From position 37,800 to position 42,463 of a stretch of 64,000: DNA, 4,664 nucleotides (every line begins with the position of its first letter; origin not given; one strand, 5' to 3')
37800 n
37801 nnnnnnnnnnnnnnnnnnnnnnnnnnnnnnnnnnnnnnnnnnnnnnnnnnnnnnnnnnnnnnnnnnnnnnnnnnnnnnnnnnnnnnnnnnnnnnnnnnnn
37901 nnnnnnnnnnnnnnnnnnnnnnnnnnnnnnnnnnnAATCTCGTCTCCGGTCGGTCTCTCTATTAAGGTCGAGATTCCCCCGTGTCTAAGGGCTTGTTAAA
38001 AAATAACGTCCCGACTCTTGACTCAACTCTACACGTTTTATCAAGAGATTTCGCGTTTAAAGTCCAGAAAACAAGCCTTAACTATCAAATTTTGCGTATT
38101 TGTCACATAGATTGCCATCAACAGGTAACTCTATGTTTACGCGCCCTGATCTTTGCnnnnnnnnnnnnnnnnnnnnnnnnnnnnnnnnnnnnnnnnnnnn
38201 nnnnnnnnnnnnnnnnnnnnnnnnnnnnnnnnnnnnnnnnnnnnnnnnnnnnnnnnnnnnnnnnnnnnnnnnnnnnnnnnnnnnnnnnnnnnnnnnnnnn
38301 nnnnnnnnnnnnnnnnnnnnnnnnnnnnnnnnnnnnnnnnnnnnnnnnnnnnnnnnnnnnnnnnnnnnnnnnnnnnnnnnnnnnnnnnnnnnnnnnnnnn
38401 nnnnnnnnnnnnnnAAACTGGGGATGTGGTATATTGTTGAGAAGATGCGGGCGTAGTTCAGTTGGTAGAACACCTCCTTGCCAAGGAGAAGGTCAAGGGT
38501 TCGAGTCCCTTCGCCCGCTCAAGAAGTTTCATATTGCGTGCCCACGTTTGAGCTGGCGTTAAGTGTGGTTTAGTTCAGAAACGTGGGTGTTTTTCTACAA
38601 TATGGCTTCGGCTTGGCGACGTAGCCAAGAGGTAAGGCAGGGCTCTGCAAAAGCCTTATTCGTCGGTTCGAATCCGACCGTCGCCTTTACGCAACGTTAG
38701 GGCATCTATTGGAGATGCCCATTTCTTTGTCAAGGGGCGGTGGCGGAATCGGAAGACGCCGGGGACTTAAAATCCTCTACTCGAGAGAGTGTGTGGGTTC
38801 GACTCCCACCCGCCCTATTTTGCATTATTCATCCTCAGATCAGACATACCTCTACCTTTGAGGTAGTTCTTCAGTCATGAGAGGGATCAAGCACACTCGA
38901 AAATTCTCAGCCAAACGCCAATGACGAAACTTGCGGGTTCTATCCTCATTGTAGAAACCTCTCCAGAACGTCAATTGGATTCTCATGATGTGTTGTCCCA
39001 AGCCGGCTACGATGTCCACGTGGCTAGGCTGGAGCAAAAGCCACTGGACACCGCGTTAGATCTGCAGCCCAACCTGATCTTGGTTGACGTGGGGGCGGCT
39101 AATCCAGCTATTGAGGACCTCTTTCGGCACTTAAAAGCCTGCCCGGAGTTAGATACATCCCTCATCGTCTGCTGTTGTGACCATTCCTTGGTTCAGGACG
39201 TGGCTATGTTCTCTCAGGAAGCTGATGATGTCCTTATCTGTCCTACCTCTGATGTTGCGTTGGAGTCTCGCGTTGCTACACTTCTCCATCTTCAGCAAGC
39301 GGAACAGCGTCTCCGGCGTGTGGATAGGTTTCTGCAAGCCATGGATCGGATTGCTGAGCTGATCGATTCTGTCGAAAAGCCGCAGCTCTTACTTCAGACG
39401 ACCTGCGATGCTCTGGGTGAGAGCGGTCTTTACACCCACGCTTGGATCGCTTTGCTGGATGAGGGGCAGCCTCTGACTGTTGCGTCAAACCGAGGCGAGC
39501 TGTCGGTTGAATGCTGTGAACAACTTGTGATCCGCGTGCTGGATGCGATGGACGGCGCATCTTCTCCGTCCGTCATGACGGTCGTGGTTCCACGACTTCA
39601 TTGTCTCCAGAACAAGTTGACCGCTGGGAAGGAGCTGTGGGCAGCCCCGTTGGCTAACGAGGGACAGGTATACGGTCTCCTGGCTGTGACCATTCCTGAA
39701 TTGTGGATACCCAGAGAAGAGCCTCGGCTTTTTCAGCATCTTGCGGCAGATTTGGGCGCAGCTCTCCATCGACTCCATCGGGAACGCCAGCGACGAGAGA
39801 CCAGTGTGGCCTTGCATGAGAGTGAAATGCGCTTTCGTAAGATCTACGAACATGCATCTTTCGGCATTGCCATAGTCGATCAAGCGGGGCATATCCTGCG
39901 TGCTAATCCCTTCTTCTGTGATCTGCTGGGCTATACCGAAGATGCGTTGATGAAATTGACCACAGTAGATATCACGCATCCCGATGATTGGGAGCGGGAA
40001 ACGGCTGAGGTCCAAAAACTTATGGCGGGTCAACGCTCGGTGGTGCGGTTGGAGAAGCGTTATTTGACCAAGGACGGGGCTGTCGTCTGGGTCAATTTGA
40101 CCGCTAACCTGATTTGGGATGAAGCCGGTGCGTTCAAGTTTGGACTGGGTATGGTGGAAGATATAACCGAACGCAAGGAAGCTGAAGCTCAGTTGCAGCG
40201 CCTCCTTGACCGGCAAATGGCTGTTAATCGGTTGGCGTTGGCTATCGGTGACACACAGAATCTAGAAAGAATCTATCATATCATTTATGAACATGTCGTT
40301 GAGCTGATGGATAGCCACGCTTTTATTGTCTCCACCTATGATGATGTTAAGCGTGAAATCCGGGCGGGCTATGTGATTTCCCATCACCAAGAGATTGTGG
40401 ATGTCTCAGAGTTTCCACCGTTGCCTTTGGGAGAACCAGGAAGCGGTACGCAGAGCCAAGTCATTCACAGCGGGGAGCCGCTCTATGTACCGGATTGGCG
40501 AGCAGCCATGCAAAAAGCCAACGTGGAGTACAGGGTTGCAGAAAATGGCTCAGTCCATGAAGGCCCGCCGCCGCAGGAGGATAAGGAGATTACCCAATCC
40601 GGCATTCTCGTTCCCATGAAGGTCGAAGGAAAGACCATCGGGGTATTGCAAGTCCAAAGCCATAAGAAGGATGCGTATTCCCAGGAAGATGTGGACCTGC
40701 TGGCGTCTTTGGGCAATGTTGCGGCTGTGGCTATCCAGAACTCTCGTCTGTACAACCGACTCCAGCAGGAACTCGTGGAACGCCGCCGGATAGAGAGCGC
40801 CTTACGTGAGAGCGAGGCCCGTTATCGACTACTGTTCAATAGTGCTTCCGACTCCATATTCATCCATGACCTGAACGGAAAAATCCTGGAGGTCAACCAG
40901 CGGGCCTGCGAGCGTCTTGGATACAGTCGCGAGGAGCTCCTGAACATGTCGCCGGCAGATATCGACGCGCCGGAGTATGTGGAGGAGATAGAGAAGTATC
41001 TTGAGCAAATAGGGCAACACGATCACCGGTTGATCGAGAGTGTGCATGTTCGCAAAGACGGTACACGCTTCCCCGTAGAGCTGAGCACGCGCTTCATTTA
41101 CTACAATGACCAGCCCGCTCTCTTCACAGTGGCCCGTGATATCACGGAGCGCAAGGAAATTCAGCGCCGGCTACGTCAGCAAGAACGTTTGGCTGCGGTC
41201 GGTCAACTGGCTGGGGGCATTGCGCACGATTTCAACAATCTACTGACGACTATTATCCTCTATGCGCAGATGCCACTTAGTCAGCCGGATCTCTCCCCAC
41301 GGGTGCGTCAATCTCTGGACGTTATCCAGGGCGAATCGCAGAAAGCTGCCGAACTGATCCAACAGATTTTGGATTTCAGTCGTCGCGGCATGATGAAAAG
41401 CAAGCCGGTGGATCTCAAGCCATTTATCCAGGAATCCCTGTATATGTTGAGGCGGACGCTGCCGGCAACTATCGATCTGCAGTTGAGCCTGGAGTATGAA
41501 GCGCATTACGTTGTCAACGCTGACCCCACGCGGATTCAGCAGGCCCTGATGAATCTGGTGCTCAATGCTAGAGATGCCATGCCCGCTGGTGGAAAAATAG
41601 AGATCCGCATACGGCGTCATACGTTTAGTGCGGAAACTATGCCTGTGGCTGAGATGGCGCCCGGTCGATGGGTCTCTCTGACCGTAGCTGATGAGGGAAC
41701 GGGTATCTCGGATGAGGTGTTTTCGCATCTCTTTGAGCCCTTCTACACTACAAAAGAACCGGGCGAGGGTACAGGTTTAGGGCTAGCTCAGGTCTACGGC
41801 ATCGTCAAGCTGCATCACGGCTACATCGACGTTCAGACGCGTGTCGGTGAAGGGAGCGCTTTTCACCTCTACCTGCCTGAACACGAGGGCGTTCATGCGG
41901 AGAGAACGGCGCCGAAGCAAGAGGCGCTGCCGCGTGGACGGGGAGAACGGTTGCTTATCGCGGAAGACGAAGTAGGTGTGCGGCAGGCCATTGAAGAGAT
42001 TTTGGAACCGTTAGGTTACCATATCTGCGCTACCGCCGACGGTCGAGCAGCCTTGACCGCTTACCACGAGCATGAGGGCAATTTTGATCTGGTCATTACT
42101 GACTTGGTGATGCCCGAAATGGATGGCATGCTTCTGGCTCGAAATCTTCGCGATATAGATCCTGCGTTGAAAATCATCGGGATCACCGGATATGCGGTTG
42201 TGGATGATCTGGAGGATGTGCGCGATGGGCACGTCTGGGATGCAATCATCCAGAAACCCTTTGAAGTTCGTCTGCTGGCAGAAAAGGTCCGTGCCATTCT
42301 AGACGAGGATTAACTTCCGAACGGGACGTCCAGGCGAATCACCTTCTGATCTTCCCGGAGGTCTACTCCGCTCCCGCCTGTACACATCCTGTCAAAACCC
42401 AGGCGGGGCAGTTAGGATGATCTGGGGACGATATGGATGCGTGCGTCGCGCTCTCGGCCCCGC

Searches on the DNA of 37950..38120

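Call 14: search_rna_families(source=window, start=37950, end=38120, threshold=evalue, max_evalue=10, show_alignments=3)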
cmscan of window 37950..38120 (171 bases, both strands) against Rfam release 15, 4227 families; matches with E-value up to 10: 2.
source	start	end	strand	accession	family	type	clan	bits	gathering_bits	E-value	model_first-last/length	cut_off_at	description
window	37950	38006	+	RF01241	SNORA81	Gene; snRNA; snoRNA; HACA-box;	-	11.1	45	6.9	125-179/179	5'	Small nucleolar RNA SNORA81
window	37995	38039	+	RF02209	WT1-AS_7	Gene; lncRNA;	-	7.7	50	1.9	250-294/294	no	WT1 antisense RNA conserved region 7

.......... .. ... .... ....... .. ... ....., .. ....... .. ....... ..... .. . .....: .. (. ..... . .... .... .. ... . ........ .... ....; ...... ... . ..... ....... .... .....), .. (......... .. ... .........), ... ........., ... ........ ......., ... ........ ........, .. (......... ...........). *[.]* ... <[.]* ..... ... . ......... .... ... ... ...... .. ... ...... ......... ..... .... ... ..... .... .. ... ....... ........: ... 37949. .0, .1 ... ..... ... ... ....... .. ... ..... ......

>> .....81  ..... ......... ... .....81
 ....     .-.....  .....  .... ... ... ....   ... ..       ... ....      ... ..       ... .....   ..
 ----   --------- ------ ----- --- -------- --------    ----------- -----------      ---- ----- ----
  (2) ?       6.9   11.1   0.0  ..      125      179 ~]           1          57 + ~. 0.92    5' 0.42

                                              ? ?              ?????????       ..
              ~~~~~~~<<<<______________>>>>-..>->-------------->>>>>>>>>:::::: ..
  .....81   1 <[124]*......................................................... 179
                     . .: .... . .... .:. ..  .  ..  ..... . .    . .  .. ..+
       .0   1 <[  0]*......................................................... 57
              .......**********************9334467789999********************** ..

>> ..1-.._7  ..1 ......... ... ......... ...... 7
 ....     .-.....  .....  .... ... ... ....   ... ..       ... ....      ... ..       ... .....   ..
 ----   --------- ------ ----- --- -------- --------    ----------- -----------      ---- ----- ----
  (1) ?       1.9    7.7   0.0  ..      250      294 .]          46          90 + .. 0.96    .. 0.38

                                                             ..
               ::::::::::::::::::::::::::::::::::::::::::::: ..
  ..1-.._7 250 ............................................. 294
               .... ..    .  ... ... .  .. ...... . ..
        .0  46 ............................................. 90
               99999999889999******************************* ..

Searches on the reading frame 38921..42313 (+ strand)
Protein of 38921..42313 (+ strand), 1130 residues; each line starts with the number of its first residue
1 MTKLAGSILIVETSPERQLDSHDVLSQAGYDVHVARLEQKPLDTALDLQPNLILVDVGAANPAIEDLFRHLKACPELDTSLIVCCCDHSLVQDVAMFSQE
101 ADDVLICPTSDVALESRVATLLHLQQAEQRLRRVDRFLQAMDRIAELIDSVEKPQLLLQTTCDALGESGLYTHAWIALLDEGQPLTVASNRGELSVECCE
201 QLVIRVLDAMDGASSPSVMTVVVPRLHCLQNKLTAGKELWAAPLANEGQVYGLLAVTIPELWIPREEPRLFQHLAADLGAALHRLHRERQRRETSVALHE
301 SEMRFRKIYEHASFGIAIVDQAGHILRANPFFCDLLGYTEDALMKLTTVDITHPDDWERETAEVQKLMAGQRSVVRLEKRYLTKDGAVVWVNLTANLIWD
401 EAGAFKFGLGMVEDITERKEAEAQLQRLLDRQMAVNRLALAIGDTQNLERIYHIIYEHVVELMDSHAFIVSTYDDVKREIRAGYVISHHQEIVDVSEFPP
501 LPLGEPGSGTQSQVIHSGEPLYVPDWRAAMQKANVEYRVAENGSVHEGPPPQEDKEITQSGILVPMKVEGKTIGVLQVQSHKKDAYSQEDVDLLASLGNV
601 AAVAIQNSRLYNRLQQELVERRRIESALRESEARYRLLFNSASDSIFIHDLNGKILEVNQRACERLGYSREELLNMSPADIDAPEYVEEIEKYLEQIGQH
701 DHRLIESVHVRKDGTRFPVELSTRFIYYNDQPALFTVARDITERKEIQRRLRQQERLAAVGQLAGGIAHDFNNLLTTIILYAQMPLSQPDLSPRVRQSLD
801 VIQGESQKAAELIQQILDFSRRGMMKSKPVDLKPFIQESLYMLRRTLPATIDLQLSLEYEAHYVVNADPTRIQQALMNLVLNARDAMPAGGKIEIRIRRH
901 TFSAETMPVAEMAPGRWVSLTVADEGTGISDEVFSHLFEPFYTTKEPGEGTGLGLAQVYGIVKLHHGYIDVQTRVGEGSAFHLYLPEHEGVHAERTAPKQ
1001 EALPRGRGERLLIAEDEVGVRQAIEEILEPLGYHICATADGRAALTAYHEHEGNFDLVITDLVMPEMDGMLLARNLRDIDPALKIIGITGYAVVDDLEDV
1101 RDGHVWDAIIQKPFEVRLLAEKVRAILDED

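Call 28: search_protein_families(library=pfam, proteins=[window:38921-42313:+])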
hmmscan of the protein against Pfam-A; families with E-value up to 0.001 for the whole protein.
window:38921-42313:+ (1130 aa): 12 families
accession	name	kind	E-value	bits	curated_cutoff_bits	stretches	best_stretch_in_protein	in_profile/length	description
PF13426.13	PAS_9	-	3.1e-29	101.7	27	2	643-743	1-103/103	PAS domain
PF00989.32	PAS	-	6.4e-25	87.8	22.6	2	634-741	2-113/113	PAS fold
PF02518.31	HATPase_c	-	6.1e-24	85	26.4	1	868-988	2-110/111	Histidine kinase-, DNA gyrase B-, and HSP90-like ATPase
PF08448.16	PAS_4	-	2.1e-23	83.1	23.1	2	310-420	2-110/110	PAS fold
PF00072.30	Response_reg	-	2.6e-23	82.7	30.2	1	1012-1123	2-110/111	Response regulator receiver domain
PF13188.13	PAS_8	-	8.8e-23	79.8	21.8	2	633-685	1-53/65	PAS domain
PF13185.12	GAF_2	-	8.4e-21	75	28.6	1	446-606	2-136/136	GAF domain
PF08447.18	PAS_3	-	5.1e-19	68.8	25.6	1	326-404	2-81/89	PAS fold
PF01590.32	GAF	-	1.7e-15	58.1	22.4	1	447-605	1-133/133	GAF domain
PF13492.12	GAF_3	-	2.6e-12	47.7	27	1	539-607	60-129/129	GAF domain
PF00512.31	HisKA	-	2.7e-12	47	26.9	1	761-822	3-63/66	His Kinase A (phospho-acceptor) domain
PF14598.12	PAS_11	-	1.2e-08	35.4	25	1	647-716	6-75/109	PAS domain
